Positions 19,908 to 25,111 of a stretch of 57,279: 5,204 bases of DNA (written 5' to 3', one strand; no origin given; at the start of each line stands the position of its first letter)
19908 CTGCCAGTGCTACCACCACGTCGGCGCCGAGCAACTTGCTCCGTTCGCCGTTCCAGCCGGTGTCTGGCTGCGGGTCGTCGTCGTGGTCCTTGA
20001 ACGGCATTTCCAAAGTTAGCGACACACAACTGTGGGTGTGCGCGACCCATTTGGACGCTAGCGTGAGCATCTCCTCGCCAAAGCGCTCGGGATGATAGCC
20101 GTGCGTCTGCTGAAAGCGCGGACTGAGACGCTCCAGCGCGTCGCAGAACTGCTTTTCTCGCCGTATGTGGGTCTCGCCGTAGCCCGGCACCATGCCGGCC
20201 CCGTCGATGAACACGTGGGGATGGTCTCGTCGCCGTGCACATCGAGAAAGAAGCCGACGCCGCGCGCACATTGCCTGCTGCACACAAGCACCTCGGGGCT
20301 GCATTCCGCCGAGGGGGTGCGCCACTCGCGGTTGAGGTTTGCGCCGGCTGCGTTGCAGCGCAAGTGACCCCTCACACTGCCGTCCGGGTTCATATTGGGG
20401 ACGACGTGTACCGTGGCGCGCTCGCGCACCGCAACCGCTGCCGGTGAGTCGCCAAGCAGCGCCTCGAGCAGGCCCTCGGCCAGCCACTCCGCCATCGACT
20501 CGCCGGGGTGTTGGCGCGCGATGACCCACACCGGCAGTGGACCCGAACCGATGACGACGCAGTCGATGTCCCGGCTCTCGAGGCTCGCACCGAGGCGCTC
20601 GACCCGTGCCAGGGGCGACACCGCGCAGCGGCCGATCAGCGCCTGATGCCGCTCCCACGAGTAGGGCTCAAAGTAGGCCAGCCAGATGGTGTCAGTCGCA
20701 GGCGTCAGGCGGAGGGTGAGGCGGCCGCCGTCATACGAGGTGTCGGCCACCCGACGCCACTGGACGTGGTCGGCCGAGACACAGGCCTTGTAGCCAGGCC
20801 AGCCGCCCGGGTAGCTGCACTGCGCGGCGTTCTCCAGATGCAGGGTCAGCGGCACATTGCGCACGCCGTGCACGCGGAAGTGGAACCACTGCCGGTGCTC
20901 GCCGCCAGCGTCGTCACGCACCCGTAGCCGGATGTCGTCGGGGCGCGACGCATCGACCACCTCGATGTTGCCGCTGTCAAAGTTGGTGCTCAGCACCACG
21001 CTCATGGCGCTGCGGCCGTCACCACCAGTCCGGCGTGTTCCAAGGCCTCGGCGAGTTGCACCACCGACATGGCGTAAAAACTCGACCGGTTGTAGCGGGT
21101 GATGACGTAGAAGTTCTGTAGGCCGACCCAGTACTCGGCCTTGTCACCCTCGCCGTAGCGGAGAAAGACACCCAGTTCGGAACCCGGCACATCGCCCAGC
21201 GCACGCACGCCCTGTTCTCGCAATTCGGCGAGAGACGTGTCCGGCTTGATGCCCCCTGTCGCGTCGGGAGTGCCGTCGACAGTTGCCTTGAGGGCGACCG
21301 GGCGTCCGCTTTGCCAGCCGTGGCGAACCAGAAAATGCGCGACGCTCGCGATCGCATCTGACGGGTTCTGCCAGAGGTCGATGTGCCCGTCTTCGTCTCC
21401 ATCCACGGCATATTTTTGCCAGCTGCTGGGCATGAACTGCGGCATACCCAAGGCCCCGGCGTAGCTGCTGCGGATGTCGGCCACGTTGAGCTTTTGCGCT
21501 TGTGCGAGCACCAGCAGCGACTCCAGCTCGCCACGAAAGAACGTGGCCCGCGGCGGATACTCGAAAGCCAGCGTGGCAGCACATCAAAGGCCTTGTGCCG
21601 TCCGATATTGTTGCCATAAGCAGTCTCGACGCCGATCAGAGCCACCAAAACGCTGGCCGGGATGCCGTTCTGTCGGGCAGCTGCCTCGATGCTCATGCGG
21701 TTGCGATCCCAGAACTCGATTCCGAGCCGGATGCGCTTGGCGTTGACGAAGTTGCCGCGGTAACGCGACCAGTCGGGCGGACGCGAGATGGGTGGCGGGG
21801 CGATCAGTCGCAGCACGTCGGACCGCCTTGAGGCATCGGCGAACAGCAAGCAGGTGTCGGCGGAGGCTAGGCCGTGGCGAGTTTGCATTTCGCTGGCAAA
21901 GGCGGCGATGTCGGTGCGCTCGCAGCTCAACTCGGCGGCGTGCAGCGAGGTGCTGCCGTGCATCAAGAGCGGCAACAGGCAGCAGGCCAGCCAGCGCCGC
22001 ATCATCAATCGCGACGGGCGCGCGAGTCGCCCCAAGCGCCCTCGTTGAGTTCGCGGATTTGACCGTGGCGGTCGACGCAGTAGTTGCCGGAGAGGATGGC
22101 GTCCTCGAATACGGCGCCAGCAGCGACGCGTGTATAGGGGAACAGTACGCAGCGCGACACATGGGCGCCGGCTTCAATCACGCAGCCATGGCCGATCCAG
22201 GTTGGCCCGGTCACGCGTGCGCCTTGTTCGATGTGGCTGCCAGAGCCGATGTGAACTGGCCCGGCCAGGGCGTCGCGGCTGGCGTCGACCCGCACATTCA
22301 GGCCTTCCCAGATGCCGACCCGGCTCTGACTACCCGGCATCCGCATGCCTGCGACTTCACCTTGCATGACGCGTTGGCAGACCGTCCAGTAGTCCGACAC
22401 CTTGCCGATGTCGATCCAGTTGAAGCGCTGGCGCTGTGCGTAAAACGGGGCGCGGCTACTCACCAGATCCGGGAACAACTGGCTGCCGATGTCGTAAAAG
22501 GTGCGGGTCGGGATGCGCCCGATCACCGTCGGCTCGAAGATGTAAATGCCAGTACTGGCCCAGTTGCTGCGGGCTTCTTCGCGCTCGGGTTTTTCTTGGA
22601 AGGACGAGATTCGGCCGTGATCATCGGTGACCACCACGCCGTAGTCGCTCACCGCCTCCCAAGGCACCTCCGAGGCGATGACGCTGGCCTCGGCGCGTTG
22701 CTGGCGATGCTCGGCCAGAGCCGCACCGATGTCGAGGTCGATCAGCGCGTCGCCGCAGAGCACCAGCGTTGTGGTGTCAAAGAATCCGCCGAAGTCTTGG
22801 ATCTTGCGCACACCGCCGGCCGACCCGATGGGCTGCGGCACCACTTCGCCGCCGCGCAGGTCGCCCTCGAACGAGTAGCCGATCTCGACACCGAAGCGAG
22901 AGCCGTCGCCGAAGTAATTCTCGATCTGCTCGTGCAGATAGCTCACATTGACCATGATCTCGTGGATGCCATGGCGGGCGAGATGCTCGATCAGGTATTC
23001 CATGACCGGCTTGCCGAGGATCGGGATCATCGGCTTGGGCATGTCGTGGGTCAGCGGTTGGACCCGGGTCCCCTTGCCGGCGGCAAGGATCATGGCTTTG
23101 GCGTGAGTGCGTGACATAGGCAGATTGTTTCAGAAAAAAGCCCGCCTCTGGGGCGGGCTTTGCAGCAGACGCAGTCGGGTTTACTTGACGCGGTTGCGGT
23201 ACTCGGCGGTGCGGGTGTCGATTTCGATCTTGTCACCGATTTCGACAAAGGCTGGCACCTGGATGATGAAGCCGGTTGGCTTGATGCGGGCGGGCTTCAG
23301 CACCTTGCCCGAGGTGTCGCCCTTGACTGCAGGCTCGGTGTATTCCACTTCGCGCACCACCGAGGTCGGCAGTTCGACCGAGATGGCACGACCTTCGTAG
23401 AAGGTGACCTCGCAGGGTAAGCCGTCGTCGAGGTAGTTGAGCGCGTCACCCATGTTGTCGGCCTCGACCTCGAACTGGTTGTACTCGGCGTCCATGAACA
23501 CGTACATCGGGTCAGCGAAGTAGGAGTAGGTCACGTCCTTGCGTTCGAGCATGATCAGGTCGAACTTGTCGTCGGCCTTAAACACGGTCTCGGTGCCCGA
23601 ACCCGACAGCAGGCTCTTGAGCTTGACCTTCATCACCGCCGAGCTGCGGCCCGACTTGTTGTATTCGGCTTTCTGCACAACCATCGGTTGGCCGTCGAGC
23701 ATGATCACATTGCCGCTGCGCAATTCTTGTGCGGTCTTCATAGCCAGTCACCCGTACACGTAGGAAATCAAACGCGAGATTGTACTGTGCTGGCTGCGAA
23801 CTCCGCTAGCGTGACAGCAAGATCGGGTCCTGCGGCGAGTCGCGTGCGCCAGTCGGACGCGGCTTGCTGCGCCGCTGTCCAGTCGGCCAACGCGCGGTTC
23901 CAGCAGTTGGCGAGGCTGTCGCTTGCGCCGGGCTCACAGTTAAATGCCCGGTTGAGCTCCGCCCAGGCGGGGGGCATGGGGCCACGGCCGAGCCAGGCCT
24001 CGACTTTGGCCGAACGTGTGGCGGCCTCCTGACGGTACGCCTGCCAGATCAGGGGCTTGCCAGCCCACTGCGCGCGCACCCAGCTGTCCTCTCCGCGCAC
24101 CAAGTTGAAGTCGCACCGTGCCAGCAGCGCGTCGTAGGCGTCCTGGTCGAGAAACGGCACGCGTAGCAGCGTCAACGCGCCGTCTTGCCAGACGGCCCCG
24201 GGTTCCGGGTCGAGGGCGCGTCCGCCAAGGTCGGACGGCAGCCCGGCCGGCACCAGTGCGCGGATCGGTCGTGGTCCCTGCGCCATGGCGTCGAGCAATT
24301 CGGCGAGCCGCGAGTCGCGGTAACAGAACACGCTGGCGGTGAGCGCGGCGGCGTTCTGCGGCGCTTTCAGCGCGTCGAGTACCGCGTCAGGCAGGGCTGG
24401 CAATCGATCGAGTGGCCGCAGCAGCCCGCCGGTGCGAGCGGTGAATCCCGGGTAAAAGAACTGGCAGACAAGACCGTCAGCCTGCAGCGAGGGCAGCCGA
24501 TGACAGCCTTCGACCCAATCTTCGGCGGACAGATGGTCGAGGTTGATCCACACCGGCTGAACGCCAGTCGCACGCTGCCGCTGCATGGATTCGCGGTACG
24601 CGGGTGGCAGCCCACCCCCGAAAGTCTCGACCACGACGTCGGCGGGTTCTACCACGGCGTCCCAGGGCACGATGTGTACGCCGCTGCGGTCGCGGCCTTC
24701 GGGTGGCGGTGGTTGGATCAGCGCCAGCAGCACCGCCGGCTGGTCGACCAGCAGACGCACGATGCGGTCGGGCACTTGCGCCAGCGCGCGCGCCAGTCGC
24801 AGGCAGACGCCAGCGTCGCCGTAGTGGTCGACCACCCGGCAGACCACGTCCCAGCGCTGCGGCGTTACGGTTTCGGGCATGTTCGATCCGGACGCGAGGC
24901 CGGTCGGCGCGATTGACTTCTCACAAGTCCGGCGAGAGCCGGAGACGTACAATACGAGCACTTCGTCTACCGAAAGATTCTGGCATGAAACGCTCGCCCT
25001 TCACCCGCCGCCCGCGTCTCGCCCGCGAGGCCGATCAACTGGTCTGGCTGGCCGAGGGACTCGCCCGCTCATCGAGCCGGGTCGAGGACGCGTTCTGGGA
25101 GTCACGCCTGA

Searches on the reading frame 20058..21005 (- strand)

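Call 99: search_protein_families(library=pfam, proteins=[window:20058-21005:-], max_evalue=0.000001)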
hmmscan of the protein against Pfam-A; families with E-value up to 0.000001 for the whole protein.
window:20058-21005:- (315 aa): 2 families
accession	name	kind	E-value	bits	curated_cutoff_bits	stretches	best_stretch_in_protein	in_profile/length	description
PF18027.6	Pepdidase_M14_N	-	6.2e-40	136.1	23.2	1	6-112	2-107/107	Cytosolic carboxypeptidase N-terminal domain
PF00246.29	Peptidase_M14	-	2.5e-13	50.7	21.6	1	132-230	15-135/286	Zinc carboxypeptidase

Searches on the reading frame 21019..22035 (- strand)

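Call 43: search_protein_families(library=pfam, proteins=[window:21019-22035:-], max_evalue=0.00001)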
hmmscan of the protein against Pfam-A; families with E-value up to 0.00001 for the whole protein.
window:21019-22035:- (338 aa): 1 family
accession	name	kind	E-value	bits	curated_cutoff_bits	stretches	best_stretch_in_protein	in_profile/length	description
PF13406.11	SLT_2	-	4.2e-20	72.6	24.3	1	41-153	4-114/292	Transglycosylase SLT domain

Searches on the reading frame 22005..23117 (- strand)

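Call 43: search_protein_families(library=pfam, proteins=[window:22005-23117:-], max_evalue=0.00001)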
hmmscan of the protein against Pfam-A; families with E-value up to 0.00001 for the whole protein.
window:22005-23117:- (370 aa): 4 families
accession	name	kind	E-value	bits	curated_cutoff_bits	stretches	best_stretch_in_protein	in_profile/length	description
PF00483.29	NTP_transferase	-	1.3e-54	185.8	21.2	1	7-250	1-242/245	Nucleotidyl transferase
PF12804.13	NTP_transf_3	-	1.6e-08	35.3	27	1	8-139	1-112/160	MobA-like NTP transferase domain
PF25084.1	LbH_EIF2B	-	1.2e-06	28.9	54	1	283-355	17-88/105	EIF2B subunit epsilon LbH domain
PF00132.30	Hexapep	-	3.7e-06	26.9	27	0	306-337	2-34/36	Bacterial transferase hexapeptide (six repeats)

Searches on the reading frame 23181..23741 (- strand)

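Call 43: search_protein_families(library=pfam, proteins=[window:23181-23741:-], max_evalue=0.00001)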
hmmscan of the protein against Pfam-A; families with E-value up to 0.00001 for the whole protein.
window:23181-23741:- (186 aa): 3 families
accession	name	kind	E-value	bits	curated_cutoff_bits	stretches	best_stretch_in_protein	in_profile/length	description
PF08207.18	EFP_N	-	6e-21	74.7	23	1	3-60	1-58/58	Elongation factor P (EF-P) KOW-like domain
PF09285.17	Elong-fact-P_C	-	6.6e-21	74.2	25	1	128-184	1-56/56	Elongation factor P, C-terminal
PF01132.26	EFP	-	3e-17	62.8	27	1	68-120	1-54/54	Elongation factor P (EF-P) OB domain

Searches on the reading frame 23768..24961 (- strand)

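Call 43: search_protein_families(library=pfam, proteins=[window:23768-24961:-], max_evalue=0.00001)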
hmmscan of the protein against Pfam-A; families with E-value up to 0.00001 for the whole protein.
window:23768-24961:- (397 aa): 1 family
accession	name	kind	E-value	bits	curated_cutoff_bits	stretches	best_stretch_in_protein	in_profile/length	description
PF10093.14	EarP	-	2.8e-97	326.6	25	1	37-389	1-371/372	Elongation-Factor P (EF-P) rhamnosyltransferase EarP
